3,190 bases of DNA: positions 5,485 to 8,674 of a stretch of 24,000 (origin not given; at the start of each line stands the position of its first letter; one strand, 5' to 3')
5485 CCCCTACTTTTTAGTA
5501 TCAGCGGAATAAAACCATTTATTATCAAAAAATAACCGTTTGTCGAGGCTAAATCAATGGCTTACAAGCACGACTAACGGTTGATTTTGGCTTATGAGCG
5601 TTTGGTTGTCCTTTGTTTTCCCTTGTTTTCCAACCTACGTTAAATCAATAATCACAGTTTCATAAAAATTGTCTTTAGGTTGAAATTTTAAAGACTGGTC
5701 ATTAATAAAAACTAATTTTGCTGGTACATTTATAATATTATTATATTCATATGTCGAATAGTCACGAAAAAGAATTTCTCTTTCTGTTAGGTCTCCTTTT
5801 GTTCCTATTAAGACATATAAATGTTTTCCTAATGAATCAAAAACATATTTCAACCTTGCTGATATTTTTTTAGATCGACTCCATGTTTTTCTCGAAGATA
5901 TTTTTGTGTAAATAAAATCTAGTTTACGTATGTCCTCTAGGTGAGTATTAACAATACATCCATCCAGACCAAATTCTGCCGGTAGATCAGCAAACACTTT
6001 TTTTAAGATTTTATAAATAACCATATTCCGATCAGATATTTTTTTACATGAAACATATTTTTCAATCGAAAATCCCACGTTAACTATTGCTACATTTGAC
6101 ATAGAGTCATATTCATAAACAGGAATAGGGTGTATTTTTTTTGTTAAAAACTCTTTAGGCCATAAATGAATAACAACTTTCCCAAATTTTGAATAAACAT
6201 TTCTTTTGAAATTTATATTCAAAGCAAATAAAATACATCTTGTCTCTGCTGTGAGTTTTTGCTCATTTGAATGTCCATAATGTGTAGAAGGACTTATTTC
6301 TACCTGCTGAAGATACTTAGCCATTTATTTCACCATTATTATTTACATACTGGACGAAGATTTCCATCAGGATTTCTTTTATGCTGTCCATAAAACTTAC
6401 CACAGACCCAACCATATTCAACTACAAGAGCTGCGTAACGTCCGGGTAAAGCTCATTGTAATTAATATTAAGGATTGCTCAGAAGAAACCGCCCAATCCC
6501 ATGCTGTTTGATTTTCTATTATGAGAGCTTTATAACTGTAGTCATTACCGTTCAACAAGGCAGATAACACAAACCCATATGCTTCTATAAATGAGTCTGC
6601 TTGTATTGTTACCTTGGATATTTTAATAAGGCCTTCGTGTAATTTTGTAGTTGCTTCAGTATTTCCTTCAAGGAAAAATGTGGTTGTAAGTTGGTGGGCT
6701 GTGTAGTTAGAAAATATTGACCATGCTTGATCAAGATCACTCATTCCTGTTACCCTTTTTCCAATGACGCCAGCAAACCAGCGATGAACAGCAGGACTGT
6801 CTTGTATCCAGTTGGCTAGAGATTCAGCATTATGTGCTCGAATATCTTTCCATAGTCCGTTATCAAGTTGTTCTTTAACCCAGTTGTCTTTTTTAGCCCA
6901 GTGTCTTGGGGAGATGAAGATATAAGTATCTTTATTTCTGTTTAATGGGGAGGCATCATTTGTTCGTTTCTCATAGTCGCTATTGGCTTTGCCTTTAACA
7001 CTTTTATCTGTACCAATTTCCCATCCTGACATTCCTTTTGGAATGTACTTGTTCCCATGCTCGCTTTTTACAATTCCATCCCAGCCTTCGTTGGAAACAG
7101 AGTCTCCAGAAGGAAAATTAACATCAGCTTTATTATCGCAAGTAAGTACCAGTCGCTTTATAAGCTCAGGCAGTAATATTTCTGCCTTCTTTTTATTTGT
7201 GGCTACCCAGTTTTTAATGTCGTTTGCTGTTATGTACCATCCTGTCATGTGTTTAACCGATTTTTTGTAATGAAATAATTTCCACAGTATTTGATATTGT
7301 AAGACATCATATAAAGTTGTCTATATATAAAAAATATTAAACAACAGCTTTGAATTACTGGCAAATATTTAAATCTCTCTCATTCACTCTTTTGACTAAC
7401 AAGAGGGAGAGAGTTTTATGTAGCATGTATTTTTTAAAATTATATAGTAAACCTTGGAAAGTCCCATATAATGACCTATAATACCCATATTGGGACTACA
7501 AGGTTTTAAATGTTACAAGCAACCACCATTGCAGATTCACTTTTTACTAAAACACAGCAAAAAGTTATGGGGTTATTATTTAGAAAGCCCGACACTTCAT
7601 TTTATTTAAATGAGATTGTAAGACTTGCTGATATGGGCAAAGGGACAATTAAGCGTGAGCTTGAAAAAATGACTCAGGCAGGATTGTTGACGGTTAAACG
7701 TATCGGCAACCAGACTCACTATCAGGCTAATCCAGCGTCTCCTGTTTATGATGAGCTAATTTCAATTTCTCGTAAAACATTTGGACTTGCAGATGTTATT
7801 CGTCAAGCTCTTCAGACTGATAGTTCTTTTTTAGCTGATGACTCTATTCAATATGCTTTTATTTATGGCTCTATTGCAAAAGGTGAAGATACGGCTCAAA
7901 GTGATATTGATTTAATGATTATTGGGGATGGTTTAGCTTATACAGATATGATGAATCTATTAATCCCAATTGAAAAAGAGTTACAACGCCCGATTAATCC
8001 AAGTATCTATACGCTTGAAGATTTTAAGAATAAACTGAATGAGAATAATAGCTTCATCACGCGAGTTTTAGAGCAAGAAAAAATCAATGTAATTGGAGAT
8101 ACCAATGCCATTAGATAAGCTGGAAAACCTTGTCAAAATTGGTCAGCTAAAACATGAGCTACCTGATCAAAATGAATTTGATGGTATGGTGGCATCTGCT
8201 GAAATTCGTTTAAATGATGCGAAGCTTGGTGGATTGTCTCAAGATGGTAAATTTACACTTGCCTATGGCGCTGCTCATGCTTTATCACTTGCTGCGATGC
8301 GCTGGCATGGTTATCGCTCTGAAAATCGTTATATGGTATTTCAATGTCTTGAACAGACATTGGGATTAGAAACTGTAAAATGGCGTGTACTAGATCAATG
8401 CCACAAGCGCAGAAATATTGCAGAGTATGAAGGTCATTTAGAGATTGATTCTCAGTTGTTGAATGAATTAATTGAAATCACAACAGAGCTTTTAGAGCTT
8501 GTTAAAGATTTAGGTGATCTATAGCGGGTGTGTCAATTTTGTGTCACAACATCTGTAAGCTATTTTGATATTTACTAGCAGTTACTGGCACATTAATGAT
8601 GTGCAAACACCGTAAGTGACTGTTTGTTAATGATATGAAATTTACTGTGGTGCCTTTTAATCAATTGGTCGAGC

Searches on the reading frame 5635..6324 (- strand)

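Call 3: search_protein_families(library=pfam, proteins=[window:5635-6324:-], max_evalue=1)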
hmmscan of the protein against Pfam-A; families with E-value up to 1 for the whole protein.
window:5635-6324:- (229 aa): 0 families

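Call 81: search_protein_families(library=ncbifam, proteins=[window:5635-6324:-], max_evalue=0.01)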
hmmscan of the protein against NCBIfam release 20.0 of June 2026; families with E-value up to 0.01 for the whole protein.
window:5635-6324:- (229 aa): 1 family
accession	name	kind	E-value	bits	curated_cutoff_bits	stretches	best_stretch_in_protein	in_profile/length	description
NF047601.1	MscSThanab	equivalog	0.0093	15.4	500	0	74-164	177-262/280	small-conductance mechanosensitive channel MscS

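Call 82: search_protein_families(library=padloc, proteins=[window:5635-6324:-], max_evalue=0.01)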
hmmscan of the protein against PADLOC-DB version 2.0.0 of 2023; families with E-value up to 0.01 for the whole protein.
window:5635-6324:- (229 aa): 0 families

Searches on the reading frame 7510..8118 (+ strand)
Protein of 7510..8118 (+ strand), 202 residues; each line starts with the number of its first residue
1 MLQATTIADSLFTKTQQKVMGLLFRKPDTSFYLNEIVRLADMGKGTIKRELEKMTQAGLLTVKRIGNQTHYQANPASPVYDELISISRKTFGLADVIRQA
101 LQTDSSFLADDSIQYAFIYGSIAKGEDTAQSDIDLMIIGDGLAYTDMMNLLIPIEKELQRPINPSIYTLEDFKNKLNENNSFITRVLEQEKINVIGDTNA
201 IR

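Call 25: search_protein_families(library=pfam, proteins=[window:7510-8118:+], max_evalue=0.01)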
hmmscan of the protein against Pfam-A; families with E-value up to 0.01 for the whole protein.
window:7510-8118:+ (202 aa): 3 families
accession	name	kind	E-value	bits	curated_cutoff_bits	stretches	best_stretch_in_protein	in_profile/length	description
PF18765.7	Polbeta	-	3.1e-09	37.3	26.9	1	110-163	10-65/93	Polymerase beta, Nucleotidyltransferase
PF01909.29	NTP_transf_2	-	2.5e-07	31.4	21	1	113-182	14-87/93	Nucleotidyltransferase domain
PF24033.1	DUF7342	-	0.00048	20.6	31.6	1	34-88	21-75/150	Family of unknown function (DUF7342)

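Call 81: search_protein_families(library=ncbifam, proteins=[window:7510-8118:+], max_evalue=0.01)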
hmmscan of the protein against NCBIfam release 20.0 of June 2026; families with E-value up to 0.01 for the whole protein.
window:7510-8118:+ (202 aa): 5 families
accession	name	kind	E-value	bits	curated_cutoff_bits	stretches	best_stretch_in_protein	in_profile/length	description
NF047752.1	MntA_antitoxin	equivalog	8.3e-07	28.9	60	1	110-162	4-57/106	type VII toxin-antitoxin system MntA family adenylyltransferase antitoxin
NF033788.1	HTH_metalloreg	subfamily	0.00019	21.2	55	1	14-76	11-71/77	metalloregulator ArsR/SmtB family transcription factor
NF041413.1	ArsR_Rv2640c_fam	equivalog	0.00076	19.9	155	1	15-76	43-104/118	Rv2640c family ArsR-like transcriptional regulator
NF051895.1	anti_phage_HalB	equivalog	0.0011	18.7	190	1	118-145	4-31/211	anti-phage Hailong system nucleotidyltransferase HalB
NF053871.1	DS2_2_antiphage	equivalog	0.0026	17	350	1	95-178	25-108/294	anti-phage nucleotidyltransferase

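Call 82: search_protein_families(library=padloc, proteins=[window:7510-8118:+], max_evalue=0.01)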
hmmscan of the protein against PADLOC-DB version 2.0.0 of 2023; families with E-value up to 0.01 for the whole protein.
window:7510-8118:+ (202 aa): 14 families
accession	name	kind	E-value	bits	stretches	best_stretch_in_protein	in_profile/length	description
PDLC04368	PDC-M05A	-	2.8e-81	270.2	1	4-201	3-195/201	-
PDLC04372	PDC-M05A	-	2.1e-57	192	1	34-198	2-161/167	-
PDLC04371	PDC-M05A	-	1.8e-32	110.7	1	4-165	21-178/211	-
PDLC04369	PDC-M05A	-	1.1e-31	108.1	1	17-200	16-190/201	-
PDLC04370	PDC-M05A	-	2.4e-21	74.5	1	13-198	14-191/194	-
PDLC04906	PDC-S09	-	2.5e-08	32.2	1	97-177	7-88/98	-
PDLC04903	PDC-S09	-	5.6e-08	31.1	1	97-191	10-105/108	-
PDLC04904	PDC-S09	-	1.6e-07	29.5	1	96-163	8-76/104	-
PDLC04902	PDC-S09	-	1.8e-06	26.2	1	99-162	7-72/97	-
PDLC04778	PDC-M70A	-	1.2e-05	22.8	1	108-159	44-93/355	-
PDLC04907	PDC-S09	-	0.0002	19.5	1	110-142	24-56/114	-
PDLC00788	Cyclase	-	0.00029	18.4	1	94-177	24-107/297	oligonucleotide-cyclase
PDLC01438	Csa3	-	0.00074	17.6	1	7-104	141-233/305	"CAS-I,CAS-II,CAS-III,CAS-IV,CAS-V,CAS-VI; associated_signaling"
PDLC01852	CARF3--CARF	-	0.0065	14.4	0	16-72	145-199/208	-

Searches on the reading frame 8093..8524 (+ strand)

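Call 25: search_protein_families(library=pfam, proteins=[window:8093-8524:+], max_evalue=0.01)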
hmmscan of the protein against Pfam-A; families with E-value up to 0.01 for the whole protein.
window:8093-8524:+ (143 aa): 0 families

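Call 81: search_protein_families(library=ncbifam, proteins=[window:8093-8524:+], max_evalue=0.01)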
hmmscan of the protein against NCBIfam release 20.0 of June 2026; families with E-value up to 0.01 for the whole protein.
window:8093-8524:+ (143 aa): 0 families

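Call 82: search_protein_families(library=padloc, proteins=[window:8093-8524:+], max_evalue=0.01)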
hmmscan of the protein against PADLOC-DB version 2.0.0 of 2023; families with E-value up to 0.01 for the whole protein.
window:8093-8524:+ (143 aa): 8 families
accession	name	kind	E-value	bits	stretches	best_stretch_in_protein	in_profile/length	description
PDLC04373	PDC-M05B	-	1.9e-62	207.4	1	5-140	1-136/141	-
PDLC04381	PDC-M05B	-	1.5e-36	123.3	1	36-140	2-106/113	-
PDLC04379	PDC-M05B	-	1e-25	88.5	1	9-139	2-135/147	-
PDLC04377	PDC-M05B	-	2.6e-18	64.5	1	10-138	3-135/149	-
PDLC04376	PDC-M05B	-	7.4e-17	59.7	1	33-139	6-116/121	-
PDLC04374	PDC-M05B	-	8.8e-17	59.7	1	10-139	3-136/146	-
PDLC04378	PDC-M05B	-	8.5e-09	33.8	1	17-138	14-140/153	-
PDLC04375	PDC-M05B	-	2e-05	22.9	1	10-78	14-81/151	-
